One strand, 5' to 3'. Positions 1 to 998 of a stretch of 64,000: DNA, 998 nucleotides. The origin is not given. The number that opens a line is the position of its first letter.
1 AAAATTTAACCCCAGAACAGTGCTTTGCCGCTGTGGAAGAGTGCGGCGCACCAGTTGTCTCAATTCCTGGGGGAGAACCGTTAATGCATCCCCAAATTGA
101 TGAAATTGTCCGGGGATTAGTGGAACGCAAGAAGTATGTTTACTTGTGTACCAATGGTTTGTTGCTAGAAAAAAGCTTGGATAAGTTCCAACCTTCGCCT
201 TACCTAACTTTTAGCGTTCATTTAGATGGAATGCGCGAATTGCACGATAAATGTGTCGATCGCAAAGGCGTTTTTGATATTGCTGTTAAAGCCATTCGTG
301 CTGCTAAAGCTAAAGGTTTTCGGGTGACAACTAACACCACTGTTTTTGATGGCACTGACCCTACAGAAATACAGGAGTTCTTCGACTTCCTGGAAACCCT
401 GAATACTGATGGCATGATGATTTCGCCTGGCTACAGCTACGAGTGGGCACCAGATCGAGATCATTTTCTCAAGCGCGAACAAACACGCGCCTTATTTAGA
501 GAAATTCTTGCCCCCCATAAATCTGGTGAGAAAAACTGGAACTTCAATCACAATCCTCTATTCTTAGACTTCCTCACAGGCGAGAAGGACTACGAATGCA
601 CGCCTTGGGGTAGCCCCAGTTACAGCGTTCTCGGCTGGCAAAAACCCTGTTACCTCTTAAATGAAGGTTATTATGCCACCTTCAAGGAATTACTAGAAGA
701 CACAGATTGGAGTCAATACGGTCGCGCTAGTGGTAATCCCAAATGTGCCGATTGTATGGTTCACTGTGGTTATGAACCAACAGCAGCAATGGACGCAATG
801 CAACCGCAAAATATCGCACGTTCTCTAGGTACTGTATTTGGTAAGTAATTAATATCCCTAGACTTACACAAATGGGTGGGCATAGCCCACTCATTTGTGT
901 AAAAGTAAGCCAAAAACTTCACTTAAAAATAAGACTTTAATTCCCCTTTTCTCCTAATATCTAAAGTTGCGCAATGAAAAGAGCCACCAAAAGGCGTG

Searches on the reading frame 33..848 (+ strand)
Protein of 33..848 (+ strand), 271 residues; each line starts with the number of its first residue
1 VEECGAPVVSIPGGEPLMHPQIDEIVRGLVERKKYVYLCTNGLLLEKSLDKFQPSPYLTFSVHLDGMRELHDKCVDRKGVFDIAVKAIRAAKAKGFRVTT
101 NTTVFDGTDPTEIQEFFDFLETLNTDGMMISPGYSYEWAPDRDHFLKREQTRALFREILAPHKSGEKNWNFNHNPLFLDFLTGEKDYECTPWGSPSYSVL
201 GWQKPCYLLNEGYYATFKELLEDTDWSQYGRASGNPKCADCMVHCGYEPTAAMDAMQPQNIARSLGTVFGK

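Call 31: search_protein_families(library=pfam, proteins=[window:33-848:+], max_evalue=0.0001)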
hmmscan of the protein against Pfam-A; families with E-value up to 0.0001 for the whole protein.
window:33-848:+ (271 aa): 2 families
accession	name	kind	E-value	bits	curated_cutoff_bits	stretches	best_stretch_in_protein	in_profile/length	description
PF11946.13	DUF3463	-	1.3e-57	193.8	31.3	1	128-257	1-126/134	Domain of unknown function (DUF3463)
PF04055.27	Radical_SAM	-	5.9e-18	66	29.5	1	5-120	45-166/166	Radical SAM superfamily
